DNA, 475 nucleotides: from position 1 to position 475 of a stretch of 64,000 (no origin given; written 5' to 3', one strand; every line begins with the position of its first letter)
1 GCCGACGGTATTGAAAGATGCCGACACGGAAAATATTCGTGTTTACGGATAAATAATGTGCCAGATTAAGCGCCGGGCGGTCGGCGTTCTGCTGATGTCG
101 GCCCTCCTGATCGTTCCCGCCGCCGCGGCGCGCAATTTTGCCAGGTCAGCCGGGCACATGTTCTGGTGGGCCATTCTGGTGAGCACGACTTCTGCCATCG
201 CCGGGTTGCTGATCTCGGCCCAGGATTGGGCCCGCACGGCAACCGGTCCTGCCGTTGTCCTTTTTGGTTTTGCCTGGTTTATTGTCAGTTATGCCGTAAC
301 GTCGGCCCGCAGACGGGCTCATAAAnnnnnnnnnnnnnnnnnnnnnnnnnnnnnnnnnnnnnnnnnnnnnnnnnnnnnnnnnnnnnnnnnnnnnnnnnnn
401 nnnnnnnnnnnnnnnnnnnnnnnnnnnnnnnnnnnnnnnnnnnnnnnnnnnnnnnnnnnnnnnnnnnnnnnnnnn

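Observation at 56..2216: DUF318 permease plus TIGR03943 membrane protein pair beside a ZnuB-like gene remnant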

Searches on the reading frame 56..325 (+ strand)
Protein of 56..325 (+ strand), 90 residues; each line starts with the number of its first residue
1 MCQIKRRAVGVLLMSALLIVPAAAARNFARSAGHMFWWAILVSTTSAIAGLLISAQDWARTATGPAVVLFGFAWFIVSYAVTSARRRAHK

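Call 3: search_protein_families(library=pfam, proteins=[window:56-325:+], max_evalue=0.01)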
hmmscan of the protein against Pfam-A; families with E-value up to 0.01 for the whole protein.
window:56-325:+ (90 aa): 1 family
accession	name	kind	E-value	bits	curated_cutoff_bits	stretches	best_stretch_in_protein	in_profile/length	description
PF00950.22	ABC-3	-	6.8e-17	62.3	20.1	1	7-81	185-257/258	ABC 3 transport family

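Call 4: search_protein_families(library=ncbifam, proteins=[window:56-325:+], max_evalue=0.01)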
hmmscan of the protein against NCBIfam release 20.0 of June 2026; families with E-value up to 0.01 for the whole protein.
window:56-325:+ (90 aa): 4 families
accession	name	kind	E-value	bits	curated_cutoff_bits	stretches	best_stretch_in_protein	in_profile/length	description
NF007089.0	PRK09543.1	equivalog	1.9e-12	47.3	284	1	6-80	184-256/261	zinc ABC transporter permease subunit ZnuB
NF040871.1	AztB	equivalog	5.4e-10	39.4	280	1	7-69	192-252/254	zinc ABC transporter permease AztB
TIGR03770.1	anch_rpt_perm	equivalog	3.7e-08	33.4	296.8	1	6-81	196-269/270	anchored repeat-type ABC transporter permease subunit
NF040927.1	ABC_perm_SloB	subfamily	6.2e-08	32.7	460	1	7-84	191-266/271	metal ABC transporter permease subunit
